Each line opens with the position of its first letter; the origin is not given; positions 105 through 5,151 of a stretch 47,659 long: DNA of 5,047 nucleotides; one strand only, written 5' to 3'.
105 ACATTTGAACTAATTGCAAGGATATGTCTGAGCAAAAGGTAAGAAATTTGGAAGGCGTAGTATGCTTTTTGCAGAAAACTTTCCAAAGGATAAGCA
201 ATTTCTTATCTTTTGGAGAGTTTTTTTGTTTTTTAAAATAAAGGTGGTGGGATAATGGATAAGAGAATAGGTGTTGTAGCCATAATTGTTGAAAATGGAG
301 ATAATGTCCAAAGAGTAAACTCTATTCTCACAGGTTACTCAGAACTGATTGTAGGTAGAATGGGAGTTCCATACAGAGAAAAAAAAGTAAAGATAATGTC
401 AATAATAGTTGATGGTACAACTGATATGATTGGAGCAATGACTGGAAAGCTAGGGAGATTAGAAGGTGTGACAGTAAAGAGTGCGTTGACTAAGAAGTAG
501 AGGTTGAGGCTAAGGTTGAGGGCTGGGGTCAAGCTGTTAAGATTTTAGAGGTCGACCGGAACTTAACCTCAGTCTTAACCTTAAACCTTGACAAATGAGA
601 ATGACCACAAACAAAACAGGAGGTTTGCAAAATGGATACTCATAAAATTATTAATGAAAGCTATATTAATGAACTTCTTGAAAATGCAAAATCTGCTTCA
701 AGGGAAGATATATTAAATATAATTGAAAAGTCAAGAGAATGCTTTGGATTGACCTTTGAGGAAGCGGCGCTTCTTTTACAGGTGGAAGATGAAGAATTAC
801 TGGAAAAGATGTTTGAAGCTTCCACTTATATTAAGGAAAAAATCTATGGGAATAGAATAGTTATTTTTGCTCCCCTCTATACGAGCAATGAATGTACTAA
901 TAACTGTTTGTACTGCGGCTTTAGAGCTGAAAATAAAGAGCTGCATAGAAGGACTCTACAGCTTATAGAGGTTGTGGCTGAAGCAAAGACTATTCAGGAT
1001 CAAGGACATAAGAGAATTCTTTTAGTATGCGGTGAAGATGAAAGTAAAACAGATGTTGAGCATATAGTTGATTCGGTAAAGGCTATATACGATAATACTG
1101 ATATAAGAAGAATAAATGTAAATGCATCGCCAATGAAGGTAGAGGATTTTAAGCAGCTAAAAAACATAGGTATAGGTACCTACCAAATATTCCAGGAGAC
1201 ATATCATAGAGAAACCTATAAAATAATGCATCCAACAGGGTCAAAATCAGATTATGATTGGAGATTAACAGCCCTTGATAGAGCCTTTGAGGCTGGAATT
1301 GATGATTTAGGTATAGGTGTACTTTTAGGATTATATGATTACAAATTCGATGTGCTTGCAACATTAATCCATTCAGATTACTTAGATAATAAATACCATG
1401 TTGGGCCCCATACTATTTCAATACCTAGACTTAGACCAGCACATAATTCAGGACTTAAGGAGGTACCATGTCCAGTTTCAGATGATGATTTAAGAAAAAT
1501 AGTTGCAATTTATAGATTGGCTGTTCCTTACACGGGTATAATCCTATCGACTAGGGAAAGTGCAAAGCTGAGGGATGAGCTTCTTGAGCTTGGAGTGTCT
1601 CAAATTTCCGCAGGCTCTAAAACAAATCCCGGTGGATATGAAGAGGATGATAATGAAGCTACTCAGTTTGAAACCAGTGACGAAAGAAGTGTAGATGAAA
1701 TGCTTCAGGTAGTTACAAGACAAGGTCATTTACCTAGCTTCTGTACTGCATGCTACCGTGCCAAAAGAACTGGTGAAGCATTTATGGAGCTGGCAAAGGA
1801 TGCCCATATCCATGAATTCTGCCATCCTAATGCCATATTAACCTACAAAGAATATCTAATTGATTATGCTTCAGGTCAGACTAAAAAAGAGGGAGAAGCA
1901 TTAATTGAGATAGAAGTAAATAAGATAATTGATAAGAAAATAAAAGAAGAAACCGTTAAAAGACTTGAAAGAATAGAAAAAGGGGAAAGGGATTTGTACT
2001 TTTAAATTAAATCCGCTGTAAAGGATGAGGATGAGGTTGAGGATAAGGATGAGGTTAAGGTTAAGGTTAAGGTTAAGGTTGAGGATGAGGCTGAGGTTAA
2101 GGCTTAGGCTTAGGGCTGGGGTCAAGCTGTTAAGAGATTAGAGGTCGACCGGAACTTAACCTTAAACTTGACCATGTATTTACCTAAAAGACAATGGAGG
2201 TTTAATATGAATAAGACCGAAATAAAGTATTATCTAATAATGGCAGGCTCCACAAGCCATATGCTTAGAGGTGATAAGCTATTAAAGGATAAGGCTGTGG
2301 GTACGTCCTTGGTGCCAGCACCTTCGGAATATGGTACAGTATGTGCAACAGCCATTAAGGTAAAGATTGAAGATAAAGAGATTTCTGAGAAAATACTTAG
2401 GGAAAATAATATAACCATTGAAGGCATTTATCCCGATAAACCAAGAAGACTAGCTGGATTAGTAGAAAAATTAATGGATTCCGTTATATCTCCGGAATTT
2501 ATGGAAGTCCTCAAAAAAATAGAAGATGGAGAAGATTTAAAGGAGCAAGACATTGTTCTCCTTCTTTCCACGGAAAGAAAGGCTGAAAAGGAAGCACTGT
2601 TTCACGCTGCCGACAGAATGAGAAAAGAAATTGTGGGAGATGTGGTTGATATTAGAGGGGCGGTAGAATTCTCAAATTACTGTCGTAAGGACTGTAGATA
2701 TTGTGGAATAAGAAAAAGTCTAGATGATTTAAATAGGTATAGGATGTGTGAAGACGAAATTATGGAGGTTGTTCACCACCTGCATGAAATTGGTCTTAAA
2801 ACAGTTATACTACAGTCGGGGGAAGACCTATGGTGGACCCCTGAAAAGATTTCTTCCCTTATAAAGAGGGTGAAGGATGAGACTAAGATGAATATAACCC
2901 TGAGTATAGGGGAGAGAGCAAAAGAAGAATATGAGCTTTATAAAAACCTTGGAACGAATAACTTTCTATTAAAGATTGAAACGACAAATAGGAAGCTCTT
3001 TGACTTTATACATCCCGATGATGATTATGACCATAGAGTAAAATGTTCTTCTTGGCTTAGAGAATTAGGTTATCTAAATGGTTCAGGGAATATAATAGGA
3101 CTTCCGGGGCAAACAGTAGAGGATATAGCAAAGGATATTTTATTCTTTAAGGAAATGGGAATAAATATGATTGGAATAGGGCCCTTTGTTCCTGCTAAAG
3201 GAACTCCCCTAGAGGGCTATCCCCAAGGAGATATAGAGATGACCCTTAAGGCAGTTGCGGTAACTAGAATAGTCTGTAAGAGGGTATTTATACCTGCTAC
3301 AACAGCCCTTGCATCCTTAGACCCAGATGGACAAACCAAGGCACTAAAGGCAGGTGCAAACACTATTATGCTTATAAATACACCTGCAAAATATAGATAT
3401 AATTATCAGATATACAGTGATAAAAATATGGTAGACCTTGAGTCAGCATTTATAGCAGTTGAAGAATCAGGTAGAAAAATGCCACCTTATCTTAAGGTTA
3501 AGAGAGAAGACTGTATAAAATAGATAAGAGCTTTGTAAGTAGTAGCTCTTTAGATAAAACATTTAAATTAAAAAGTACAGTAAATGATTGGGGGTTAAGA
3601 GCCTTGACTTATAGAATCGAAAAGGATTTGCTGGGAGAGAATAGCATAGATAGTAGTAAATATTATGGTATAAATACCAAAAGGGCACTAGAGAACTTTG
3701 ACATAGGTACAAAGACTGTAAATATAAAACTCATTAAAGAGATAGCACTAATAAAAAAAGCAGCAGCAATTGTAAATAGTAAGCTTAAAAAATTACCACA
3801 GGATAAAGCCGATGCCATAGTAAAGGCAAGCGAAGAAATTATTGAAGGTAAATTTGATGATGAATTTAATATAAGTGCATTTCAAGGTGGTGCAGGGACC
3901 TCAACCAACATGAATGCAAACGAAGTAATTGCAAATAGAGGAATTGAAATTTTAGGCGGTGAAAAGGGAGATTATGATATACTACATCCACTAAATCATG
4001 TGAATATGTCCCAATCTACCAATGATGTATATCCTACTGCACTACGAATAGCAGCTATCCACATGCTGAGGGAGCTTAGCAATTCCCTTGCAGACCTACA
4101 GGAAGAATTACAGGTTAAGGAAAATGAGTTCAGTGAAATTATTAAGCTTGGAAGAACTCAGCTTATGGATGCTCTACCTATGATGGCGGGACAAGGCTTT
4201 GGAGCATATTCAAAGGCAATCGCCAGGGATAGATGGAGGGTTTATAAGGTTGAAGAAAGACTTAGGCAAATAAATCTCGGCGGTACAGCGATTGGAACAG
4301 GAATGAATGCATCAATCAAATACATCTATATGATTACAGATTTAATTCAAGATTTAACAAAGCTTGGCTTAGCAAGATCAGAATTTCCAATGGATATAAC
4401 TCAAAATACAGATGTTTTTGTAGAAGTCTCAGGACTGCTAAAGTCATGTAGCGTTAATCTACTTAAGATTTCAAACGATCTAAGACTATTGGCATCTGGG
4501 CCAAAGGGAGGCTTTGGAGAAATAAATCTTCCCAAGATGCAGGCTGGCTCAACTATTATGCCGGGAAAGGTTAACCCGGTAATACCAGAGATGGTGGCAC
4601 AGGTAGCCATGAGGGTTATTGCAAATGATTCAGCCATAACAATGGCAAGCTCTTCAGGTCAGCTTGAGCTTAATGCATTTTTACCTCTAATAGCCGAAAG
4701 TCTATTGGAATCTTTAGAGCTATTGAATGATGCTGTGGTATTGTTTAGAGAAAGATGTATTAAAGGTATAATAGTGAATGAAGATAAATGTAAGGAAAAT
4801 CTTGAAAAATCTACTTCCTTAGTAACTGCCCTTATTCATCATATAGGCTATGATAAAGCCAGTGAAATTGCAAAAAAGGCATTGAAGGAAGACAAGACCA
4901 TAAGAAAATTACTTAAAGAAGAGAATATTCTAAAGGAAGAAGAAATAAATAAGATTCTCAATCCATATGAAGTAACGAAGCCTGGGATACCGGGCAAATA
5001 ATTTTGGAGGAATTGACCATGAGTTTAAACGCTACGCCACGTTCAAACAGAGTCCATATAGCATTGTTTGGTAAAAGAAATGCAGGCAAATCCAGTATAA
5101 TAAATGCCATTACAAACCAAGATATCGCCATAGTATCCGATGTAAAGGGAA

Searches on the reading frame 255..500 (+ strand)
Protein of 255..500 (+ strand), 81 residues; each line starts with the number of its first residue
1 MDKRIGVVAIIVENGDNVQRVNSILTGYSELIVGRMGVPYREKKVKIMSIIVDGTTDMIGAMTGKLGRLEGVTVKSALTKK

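Call 61: search_protein_families(library=pfam, max_evalue=0.00001, proteins=[window:255-500:+])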
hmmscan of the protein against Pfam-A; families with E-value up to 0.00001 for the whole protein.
window:255-500:+ (81 aa): 1 family
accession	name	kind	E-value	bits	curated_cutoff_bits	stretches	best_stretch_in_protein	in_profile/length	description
PF21699.3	TM1266-like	-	8.1e-32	109.4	27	1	4-76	1-74/74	Iron-only hydrogenase system regulator, putative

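Call 69: find_encoding_contigs(protein=window:255-500:+, flank=10000, max_places=10)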
Protein window:255-500:+ (81 aa): 2 contigs read that carry it; 2 places shown.
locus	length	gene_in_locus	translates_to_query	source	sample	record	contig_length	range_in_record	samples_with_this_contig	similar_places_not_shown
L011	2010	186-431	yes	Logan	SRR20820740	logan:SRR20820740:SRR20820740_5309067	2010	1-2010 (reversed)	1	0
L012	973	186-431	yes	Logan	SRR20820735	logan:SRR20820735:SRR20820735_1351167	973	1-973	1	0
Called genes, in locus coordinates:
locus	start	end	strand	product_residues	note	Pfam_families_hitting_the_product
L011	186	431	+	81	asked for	PF21699:TM1266-like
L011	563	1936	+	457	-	PF04055:Radical_SAM, PF06968:BATS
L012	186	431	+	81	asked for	PF21699:TM1266-like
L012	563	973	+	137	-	?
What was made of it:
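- Tried and rejected: The look-up for the TM1266-like protein gave only contigs that break in family A (call 69).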

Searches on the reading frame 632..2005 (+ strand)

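Call 61: search_protein_families(library=pfam, max_evalue=0.00001, proteins=[window:632-2005:+])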
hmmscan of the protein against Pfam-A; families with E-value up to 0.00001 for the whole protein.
window:632-2005:+ (457 aa): 2 families
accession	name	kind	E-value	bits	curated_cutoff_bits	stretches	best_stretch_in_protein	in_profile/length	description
PF06968.18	BATS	-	7.1e-22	77.8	22.2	1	263-365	1-86/88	Biotin and Thiamin Synthesis associated domain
PF04055.27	Radical_SAM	-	1.8e-18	67.7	29.5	1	84-235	3-152/166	Radical SAM superfamily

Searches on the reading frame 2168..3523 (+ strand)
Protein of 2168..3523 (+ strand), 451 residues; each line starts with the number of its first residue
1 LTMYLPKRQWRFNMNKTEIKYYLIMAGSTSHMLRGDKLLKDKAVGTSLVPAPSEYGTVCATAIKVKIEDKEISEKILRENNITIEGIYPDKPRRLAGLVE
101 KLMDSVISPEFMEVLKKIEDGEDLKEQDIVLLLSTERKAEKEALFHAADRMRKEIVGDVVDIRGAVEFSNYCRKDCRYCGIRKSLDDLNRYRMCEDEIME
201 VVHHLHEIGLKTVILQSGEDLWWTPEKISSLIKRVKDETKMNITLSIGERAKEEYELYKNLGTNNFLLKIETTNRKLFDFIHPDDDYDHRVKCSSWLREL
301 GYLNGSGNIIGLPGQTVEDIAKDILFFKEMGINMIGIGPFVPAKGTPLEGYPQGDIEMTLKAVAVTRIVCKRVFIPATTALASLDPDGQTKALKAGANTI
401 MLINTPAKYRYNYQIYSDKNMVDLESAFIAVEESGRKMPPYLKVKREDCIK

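Call 61: search_protein_families(library=pfam, max_evalue=0.00001, proteins=[window:2168-3523:+])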
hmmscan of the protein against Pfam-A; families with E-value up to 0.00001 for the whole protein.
window:2168-3523:+ (451 aa): 2 families
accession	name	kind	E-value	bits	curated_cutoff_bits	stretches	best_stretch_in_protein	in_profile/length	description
PF04055.27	Radical_SAM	-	4.8e-20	72.8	29.5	1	166-325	1-164/166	Radical SAM superfamily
PF11823.13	Se_S_carrier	-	2e-17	62.9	25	1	21-89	1-69/69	Putative Se/S carrier protein-like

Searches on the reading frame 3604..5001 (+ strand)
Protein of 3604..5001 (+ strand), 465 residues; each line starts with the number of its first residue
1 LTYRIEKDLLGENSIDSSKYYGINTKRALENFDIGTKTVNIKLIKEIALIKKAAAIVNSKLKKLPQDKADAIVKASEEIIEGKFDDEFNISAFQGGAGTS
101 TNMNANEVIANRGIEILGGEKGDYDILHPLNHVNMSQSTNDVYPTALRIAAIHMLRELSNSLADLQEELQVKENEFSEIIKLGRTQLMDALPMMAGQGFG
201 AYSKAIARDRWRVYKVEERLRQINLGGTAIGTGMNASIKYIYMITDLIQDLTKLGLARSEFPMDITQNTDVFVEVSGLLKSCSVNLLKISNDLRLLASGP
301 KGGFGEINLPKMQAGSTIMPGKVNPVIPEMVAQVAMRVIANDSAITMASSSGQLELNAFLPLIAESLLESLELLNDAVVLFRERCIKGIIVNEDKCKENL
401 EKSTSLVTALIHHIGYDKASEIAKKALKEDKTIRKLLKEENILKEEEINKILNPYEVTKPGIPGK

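Call 61: search_protein_families(library=pfam, max_evalue=0.00001, proteins=[window:3604-5001:+])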
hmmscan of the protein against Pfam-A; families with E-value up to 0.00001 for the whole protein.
window:3604-5001:+ (465 aa): 2 families
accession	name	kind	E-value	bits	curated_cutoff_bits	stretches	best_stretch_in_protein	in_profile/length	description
PF00206.25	Lyase_1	-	3.6e-79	266.8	27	1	13-339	3-311/312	Lyase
PF10415.14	FumaraseC_C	-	7.7e-20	71.5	32.5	1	406-458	1-53/54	Fumarase C C-terminus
